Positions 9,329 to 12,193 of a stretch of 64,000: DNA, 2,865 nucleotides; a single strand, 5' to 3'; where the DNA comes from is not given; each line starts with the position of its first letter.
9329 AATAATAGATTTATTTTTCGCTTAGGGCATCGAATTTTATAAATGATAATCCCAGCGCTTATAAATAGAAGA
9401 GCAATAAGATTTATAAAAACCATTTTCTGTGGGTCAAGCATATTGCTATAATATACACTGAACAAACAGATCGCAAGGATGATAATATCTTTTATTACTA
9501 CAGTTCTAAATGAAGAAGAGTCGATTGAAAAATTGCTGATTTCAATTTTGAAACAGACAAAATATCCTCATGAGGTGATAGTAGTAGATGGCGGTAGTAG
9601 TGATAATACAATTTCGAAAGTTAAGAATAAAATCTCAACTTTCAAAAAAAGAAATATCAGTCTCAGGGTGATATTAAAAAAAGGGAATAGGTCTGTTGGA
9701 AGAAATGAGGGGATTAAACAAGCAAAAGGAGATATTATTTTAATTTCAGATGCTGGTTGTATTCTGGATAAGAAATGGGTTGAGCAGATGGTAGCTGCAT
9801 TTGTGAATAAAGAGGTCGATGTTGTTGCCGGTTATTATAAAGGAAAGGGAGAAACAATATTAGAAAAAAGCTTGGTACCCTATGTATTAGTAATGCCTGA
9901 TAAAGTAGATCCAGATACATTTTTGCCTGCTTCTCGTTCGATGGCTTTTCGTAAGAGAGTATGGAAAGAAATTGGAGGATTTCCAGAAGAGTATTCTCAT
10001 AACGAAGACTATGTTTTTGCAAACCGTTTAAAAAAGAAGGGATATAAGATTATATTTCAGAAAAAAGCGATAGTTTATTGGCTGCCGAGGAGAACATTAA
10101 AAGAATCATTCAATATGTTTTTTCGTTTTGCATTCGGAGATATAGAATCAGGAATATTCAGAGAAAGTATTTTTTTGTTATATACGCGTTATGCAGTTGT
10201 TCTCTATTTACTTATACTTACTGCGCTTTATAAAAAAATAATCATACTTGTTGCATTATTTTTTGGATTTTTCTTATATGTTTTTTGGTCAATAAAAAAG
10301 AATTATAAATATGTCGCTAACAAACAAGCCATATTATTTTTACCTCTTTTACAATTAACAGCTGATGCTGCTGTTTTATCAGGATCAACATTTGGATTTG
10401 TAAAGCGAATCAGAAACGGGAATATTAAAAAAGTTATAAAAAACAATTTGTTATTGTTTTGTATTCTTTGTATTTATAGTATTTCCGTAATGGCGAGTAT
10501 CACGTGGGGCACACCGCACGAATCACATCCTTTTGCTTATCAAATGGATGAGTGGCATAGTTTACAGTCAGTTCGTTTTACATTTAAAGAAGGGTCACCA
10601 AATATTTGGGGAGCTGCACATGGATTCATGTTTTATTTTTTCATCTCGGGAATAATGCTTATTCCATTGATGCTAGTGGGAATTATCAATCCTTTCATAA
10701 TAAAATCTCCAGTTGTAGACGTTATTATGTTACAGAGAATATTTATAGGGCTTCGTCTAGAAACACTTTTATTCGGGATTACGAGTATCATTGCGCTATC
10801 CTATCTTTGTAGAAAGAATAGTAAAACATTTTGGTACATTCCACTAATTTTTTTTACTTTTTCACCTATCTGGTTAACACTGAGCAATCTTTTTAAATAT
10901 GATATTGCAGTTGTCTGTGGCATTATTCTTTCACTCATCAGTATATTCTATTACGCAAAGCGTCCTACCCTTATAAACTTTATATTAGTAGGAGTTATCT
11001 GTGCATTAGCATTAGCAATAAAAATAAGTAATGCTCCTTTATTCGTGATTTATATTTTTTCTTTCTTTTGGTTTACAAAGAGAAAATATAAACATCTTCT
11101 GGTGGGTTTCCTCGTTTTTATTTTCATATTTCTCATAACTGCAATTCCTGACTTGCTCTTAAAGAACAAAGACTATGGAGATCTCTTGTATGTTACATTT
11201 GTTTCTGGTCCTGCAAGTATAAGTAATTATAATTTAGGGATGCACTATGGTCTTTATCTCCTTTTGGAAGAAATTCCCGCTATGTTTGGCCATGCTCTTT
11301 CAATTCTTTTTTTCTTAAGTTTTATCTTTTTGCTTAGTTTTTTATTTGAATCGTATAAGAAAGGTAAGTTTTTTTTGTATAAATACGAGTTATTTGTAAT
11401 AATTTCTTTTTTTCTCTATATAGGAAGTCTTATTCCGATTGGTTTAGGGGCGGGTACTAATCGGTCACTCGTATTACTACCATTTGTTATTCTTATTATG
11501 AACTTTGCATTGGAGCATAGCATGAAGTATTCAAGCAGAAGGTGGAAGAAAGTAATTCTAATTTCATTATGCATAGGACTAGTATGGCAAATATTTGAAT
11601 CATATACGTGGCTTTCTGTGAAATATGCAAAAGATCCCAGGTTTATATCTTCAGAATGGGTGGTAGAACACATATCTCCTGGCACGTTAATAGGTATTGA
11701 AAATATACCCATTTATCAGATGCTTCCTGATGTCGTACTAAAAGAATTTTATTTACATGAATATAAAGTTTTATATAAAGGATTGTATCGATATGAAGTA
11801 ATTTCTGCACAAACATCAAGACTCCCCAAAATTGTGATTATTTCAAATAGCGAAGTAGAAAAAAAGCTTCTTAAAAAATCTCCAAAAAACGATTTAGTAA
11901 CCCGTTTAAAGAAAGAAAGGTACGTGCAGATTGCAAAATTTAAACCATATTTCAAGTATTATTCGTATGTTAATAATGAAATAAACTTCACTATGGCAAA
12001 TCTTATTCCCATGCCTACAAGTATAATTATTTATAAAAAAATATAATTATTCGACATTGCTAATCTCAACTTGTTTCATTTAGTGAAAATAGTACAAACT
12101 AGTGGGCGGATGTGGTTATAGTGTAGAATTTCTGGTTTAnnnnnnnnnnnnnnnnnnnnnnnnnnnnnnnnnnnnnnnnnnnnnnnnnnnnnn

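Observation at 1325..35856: Roughly 30 kb extracytoplasmic glycosylation locus built around GT2::GT-C fusion proteins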

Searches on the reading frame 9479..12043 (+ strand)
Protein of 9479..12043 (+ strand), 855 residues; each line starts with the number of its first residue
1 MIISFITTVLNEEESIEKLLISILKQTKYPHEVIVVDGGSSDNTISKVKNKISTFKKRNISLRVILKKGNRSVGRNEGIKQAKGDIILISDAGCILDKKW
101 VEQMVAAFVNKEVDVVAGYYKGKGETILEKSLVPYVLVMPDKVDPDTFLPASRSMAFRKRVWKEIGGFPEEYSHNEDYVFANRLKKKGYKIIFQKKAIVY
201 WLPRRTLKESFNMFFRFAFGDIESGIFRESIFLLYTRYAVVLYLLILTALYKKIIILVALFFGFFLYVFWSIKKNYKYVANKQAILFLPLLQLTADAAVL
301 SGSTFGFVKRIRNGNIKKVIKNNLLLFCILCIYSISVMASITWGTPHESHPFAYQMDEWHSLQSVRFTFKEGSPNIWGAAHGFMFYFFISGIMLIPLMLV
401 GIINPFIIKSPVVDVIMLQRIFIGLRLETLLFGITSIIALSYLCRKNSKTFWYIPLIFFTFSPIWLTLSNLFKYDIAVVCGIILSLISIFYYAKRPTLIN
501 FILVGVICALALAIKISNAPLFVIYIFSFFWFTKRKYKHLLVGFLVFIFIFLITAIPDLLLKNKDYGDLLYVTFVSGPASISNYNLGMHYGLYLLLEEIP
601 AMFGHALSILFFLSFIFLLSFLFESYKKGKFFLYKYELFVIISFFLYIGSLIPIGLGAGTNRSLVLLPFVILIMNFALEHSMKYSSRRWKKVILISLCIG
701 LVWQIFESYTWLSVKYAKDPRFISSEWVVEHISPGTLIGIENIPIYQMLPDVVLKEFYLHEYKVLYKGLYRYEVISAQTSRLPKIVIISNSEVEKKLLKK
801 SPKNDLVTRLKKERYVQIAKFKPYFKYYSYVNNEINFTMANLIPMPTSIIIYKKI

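Call 5: search_protein_families(library=pfam, proteins=[window:9479-12043:+], max_evalue=0.01)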
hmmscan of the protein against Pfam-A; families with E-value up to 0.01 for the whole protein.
window:9479-12043:+ (855 aa): 5 families
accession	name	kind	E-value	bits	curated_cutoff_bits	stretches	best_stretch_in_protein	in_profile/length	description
PF00535.33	Glycos_transf_2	-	1.7e-22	80.5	23.3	1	4-124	1-119/168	Glycosyl transferase family 2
PF13641.12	Glyco_tranf_2_3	-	6.1e-15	56.3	27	2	151-216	160-226/230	Glycosyltransferase like family 2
PF10111.15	Glyco_tranf_2_2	-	6.5e-11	42.7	27.3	1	9-215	6-229/276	Glycosyltransferase like family 2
PF13506.12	Glyco_transf_21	-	3.3e-09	36.9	21.7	1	77-218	24-173/174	Glycosyl transferase family 21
PF13632.12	Glyco_trans_2_3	-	1.1e-06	29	27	1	154-269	76-195/198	Glycosyl transferase family group 2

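Call 10: search_solved_structures(query=window:9479-12043:+, max_evalue=0.01)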
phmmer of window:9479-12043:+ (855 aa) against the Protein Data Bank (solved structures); distinct sequences matched with E-value up to 0.01: 13.
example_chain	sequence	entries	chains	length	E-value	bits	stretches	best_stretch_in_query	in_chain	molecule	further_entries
5tze_C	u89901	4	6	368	1.3e-07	33.6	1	3-202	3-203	Glycosyl transferase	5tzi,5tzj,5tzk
6h1j_A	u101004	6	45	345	2e-07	33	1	3-162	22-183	Probable ss-1,3-N-acetylglucosaminyltransferase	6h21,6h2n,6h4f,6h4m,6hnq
5tz8_A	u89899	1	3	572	3.4e-07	32.2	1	3-202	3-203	Glycosyl transferase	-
8vh7_A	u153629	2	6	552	9.3e-07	30.8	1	2-120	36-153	Heparosan synthase B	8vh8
8viw_A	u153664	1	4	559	9.5e-07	30.8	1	2-120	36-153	Heparosan synthase B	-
6yv7_B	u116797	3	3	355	1.1e-06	30.5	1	5-197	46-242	Glycosyl transferase, family 2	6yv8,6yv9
6yv7_A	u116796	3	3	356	1.1e-06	30.5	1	5-197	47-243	Glycosyl transferase, family 2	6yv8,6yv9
5hea_A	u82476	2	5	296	1.3e-05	27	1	2-116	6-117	Putative glycosyltransferase (GalT1)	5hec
9omj_A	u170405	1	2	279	8e-05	24.4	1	6-137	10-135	Glycosyltransferase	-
9omm_A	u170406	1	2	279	8.1e-05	24.4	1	6-137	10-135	Glycosyltransferase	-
9omh_A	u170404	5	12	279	8.1e-05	24.4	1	6-137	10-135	Glycosyltransferase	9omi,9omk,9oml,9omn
8bz8_A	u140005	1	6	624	0.0011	20.6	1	6-118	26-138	Glycosyltransferase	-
8bz4_A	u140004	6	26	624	0.0011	20.6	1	6-118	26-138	Glycosyltransferase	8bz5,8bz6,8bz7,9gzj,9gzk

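Call 20: find_homologous_proteins(query=window:9479-12043:+, max_evalue=0.00001)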
Query window:9479-12043:+ (855 aa): 343 proteins with E <= 0.00001 among 8000 candidates; the best 120 are listed.
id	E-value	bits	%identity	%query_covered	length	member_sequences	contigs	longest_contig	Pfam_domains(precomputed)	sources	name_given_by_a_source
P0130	0.0e+0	1887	100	100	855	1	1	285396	PF13632.13,PF10111.15,PF13506.14,PF13641.13,PF00535.33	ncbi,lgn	-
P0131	9.3e-254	863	48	100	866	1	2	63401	PF13632.13,PF13506.14,PF13641.13,PF00535.33,PF13231.13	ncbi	-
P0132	1.3e-248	846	46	100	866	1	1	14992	PF10111.15,PF13506.14,PF00535.33,PF13231.13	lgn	-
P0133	6.3e-247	840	47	100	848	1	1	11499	PF13632.13,PF10111.15,PF13506.14,PF13641.13,PF02366.25,PF00535.33,PF13231.13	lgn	-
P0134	9.4e-246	836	47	100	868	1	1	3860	PF13506.14,PF13641.13,PF00535.33,PF13231.13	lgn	-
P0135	1.3e-245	836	46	100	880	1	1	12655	PF13632.13,PF10111.15,PF13506.14,PF13641.13,PF00535.33,PF13231.13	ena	-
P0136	3.8e-243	828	46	100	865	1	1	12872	PF10111.15,PF13506.14,PF13641.13,PF02366.25,PF00535.33,PF13231.13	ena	-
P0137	7.0e-243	827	47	100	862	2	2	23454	PF13641.13,PF00535.33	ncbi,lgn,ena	ncbi:MAG: glycosyltransferase [Patescibacteria group bacterium]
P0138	5.0e-242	824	46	100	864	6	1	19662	PF10111.15,PF13506.14,PF13641.13,PF02366.25,PF00535.33,PF13231.13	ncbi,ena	-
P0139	7.6e-242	823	48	100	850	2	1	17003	PF13632.13,PF10111.15,PF13506.14,PF13641.13,PF02366.25,PF00535.33,PF13231.13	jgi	-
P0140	9.6e-242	823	47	100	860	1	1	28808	PF10111.15,PF13506.14,PF13641.13,PF00535.33,PF13231.13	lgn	-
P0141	1.9e-241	822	47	100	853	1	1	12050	PF13641.13,PF02366.25,PF00535.33,PF13231.13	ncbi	-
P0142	4.2e-241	821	47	100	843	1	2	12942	PF13632.13,PF13506.14,PF13641.13,PF02366.25,PF00535.33,PF13231.13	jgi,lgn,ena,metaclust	metaclust:\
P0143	5.9e-241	820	46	100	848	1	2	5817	PF13632.13,PF10111.15,PF13506.14,PF13641.13,PF02366.25,PF00535.33,PF13231.13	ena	-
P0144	1.2e-239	816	47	100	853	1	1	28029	PF13632.13,PF10111.15,PF13506.14,PF13641.13,PF02366.25,PF00535.33,PF13231.13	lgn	-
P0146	2.9e-239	815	46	100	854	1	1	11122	PF13632.13,PF10111.15,PF13641.13,PF02366.25,PF00535.33,PF13231.13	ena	-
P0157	5.5e-234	797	46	100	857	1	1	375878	PF13632.13,PF10111.15,PF13506.14,PF13641.13,PF02366.25,PF00535.33,PF13231.13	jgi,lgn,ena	-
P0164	3.4e-232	792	46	100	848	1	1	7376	PF10111.15,PF13506.14,PF13641.13,PF02366.25,PF00535.33,PF13231.13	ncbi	-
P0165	1.1e-231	790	45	100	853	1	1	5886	PF13641.13,PF02366.25,PF00535.33,PF13231.13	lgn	-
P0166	1.5e-231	789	46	100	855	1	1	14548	PF13506.14,PF13641.13,PF02366.25,PF00535.33,PF13231.13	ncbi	-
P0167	1.7e-231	789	47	100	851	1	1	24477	PF13632.13,PF10111.15,PF13506.14,PF13641.13,PF02366.25,PF00535.33,PF13231.13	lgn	-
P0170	5.0e-231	788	44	100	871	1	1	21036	PF10111.15,PF13641.13,PF02366.25,PF00535.33,PF13231.13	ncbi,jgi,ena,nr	ncbi:MAG: hypothetical protein COU25_03825 [Candidatus Levybacteria bacterium CG10_big_fil_rev_8_21_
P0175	3.1e-230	785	46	100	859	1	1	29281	PF13632.13,PF13506.14,PF13641.13,PF02366.25,PF00535.33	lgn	-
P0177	1.2e-229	783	45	100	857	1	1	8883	PF10111.15,PF13506.14,PF13641.13,PF02366.25,PF00535.33,PF13231.13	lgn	-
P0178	1.3e-229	783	46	100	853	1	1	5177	PF13632.13,PF10111.15,PF13506.14,PF13641.13,PF02366.25,PF00535.33,PF13231.13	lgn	-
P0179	1.4e-229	783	47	100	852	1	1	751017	PF13506.14,PF13641.13,PF02366.25,PF00535.33,PF13231.13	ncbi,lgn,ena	-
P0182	3.3e-229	782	45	100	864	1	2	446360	PF10111.15,PF13506.14,PF13641.13,PF02366.25,PF14897.13,PF00535.33,PF13231.13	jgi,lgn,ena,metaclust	metaclust:\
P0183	7.0e-229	781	45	100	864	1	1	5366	PF10111.15,PF13506.14,PF13641.13,PF02366.25,PF00535.33,PF13231.13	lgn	-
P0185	1.1e-228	780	45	96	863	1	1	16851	PF10111.15,PF13641.13,PF02366.25,PF00535.33,PF13231.13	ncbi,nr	ncbi:MAG: glycosyltransferase [Patescibacteria group bacterium]|nr:glycosyltransferase [Patescibacte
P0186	2.2e-228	779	44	100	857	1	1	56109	PF10111.15,PF13641.13,PF02366.25,PF00535.33,PF13231.13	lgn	-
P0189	3.8e-227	775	43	100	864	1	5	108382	PF10111.15,PF13506.14,PF13641.13,PF02366.25,PF00535.33,PF13231.13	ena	-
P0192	5.3e-227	774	45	100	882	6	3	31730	PF10111.15,PF13506.14,PF13641.13,PF02366.25,PF00535.33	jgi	-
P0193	1.1e-226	773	44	100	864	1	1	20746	PF10111.15,PF13506.14,PF13641.13,PF02366.25,PF00535.33,PF13231.13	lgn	-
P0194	1.3e-226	773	46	100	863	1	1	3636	PF10111.15,PF13506.14,PF13641.13,PF02366.25,PF00535.33,PF13231.13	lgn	-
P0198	4.0e-226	771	44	100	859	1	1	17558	PF10111.15,PF13506.14,PF13641.13,PF02366.25,PF00535.33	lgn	-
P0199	4.1e-226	771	45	100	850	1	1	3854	PF10111.15,PF13641.13,PF02366.25,PF00535.33,PF13231.13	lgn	-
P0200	5.1e-226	771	43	100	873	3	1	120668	PF10111.15,PF13506.14,PF13641.13,PF02366.25,PF00535.33,PF13231.13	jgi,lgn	jgi:glycosyltransferase involved in cell wall biosynthesis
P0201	5.5e-226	771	44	99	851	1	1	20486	PF10111.15,PF13506.14,PF13641.13,PF02366.25,PF00535.33,PF13231.13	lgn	-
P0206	3.3e-225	768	45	100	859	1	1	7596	PF10111.15,PF13641.13,PF02366.25,PF00535.33,PF13231.13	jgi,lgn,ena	-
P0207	4.7e-225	768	44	100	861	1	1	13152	PF13641.13,PF02366.25,PF00535.33,PF13231.13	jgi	jgi:glycosyltransferase involved in cell wall biosynthesis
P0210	7.0e-225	767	44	100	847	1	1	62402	PF10111.15,PF13641.13,PF02366.25,PF00535.33,PF13231.13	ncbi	-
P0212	1.2e-224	767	44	100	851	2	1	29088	PF13506.14,PF13641.13,PF02366.25,PF00535.33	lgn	-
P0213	2.1e-224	766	43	100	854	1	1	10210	PF10111.15,PF13641.13,PF02366.25,PF00535.33,PF13231.13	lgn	-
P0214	2.5e-224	765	44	100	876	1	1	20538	PF10111.15,PF13641.13,PF02366.25,PF00535.33,PF13231.13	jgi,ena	-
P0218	4.8e-224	765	45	100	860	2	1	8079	PF13632.13,PF10111.15,PF13506.14,PF13641.13,PF02366.25,PF00535.33,PF13231.13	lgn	-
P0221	1.2e-223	763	45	100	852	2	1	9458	PF10111.15,PF13506.14,PF13641.13,PF02366.25,PF00535.33,PF13231.13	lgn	-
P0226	3.2e-223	762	45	100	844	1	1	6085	PF10111.15,PF13641.13,PF02366.25,PF00535.33,PF13231.13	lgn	-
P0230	5.1e-223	761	46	100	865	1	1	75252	PF13641.13,PF02366.25,PF00535.33,PF13231.13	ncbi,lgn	-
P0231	8.1e-223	760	44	100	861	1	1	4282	PF13632.13,PF13506.14,PF13641.13,PF02366.25,PF00535.33,PF13231.13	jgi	jgi:glycosyltransferase involved in cell wall biosynthesis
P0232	1.0e-222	760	45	100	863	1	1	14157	PF10111.15,PF13641.13,PF02366.25,PF00535.33,PF13231.13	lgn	-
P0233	1.1e-222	760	44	100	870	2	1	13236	PF10111.15,PF13506.14,PF13641.13,PF02366.25,PF00535.33,PF13231.13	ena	-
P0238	1.4e-222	760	44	100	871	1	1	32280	PF10111.15,PF13506.14,PF13641.13,PF02366.25,PF00535.33,PF13231.13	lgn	-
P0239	2.1e-222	759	44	100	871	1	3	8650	PF10111.15,PF13641.13,PF02366.25,PF00535.33,PF13231.13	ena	-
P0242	4.0e-222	758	44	100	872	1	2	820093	PF10111.15,PF13506.14,PF13641.13,PF02366.25,PF00535.33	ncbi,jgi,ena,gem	-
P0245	6.7e-222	757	44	100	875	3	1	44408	PF10111.15,PF13641.13,PF02366.25,PF00535.33,PF13231.13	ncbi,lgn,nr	ncbi:glycosyltransferase [Patescibacteria group bacterium]|nr:glycosyltransferase [Patescibacteria g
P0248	1.4e-221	756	45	100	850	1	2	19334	PF10111.15,PF13506.14,PF13641.13,PF02366.25,PF00535.33,PF13231.13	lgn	-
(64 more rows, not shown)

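Call 27: search_solved_structures(query=A1, max_evalue=1)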
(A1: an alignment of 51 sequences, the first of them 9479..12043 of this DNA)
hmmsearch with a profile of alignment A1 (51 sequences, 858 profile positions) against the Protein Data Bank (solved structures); distinct sequences matched with E-value up to 1: 37.
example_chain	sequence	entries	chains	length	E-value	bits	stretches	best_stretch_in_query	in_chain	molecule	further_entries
5tze_C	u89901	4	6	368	1.2e-11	46.5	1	1-116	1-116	Glycosyl transferase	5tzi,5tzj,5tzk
5tz8_A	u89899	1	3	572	2.5e-11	45.5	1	1-115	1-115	Glycosyl transferase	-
6h1j_A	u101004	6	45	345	1.8e-10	42.6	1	2-182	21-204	Probable ss-1,3-N-acetylglucosaminyltransferase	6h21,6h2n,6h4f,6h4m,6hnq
8vh7_A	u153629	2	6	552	5.8e-10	41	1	3-108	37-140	Heparosan synthase B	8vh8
8viw_A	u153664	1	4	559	5.9e-10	40.9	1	3-108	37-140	Heparosan synthase B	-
5hea_A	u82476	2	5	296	3.5e-09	38.4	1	3-116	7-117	Putative glycosyltransferase (GalT1)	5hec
8bz8_A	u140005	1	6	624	1.1e-08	36.7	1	2-118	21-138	Glycosyltransferase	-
8bz4_A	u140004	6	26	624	1.1e-08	36.7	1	2-118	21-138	Glycosyltransferase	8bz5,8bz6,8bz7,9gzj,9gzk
9omj_A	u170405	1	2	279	1.3e-08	36.5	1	3-118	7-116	Glycosyltransferase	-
9omm_A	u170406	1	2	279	1.3e-08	36.5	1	3-118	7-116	Glycosyltransferase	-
9omh_A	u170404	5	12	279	1.3e-08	36.5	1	3-118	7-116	Glycosyltransferase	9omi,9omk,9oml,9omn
6p61_A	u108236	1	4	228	4.7e-08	34.7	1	3-120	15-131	Glycosyltransferase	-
2z87_A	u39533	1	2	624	8e-08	33.9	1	4-186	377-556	Chondroitin synthase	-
2z86_A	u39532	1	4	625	8e-08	33.9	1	4-186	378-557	Chondroitin synthase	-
6yv7_B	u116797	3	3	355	1e-06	30.2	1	2-117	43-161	Glycosyl transferase, family 2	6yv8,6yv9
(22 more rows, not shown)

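Call 32: search_protein_families(library=ncbifam, proteins=[window:9479-12043:+], max_evalue=0.01)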
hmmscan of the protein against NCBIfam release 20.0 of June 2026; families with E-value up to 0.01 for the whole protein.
window:9479-12043:+ (855 aa): 20 families
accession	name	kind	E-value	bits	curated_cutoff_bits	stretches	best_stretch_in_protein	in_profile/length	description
TIGR04283.1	glyco_like_mftF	equivalog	7.9e-20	71.4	182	1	3-198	1-182/221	TIGR04283 family arsenosugar biosynthesis glycosyltransferase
NF041875.1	EPS_EpsD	equivalog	6.9e-18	65.1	370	2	8-118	6-114/325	exopolysaccharide biosynthesis glycosyltransferase EpsD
TIGR03965.1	mycofact_glyco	equivalog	9.5e-18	64.3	280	1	8-212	81-291/467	mycofactocin biosynthesis glycosyltransferase MftF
TIGR03937.1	PgaC_IcaA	equivalog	3.6e-17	62.4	422.3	1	3-278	47-329/407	poly-beta-1,6-N-acetyl-D-glucosamine synthase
NF007482.0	PRK10073.1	equivalog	2.6e-11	43.1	423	1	3-117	8-119/334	glycosyltransferase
TIGR03472.1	HpnI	equivalog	1.6e-09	37.1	310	1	12-251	52-302/373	bacteriohopanetetrol glucosamine biosynthesis glycosyltransferase HpnI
NF047683.1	TeichurnBiosyTuaG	equivalog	1.1e-08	35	400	1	2-103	7-106/252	teichuronic acid biosynthesis protein TuaG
NF038299.1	EPS_HpsN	equivalog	2e-08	33.6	425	1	2-119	2-118/317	hormogonium polysaccharide biosynthesis glycosyltransferase HpsN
NF041394.1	GtaseAglG_Halo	equivalog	2.1e-08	33.8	440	1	14-123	16-122/304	glucosyl-dolichyl phosphate glucuronosyltransferase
NF038302.1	EPS_HpsE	equivalog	2.5e-08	33.3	300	1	10-123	10-127/307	hormogonium polysaccharide biosynthesis glycosyltransferase HpsE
NF010496.0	PRK13915.1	equivalog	2.7e-07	29.9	262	1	3-121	33-156/307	glucosyl-3-phosphoglycerate synthase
TIGR03469.1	HpnB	hypoth_equivalog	3.8e-07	29.5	379.25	1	10-293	53-358/386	hopene-associated glycosyltransferase HpnB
NF050819.1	PolSacchBiosHfsG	equivalog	3.4e-06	26.5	500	1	19-116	27-124/302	polysaccharide biosynthesis protein HfsG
NF053739.1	GlytfEpsEBac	equivalog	8.8e-06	24.9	450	1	3-110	3-109/265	glycosyltransferase EpsE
NF045692.1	OglycostaseCruG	equivalog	9.4e-06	24.8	600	1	3-195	43-249/386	2'-O-glycosyltransferase CruG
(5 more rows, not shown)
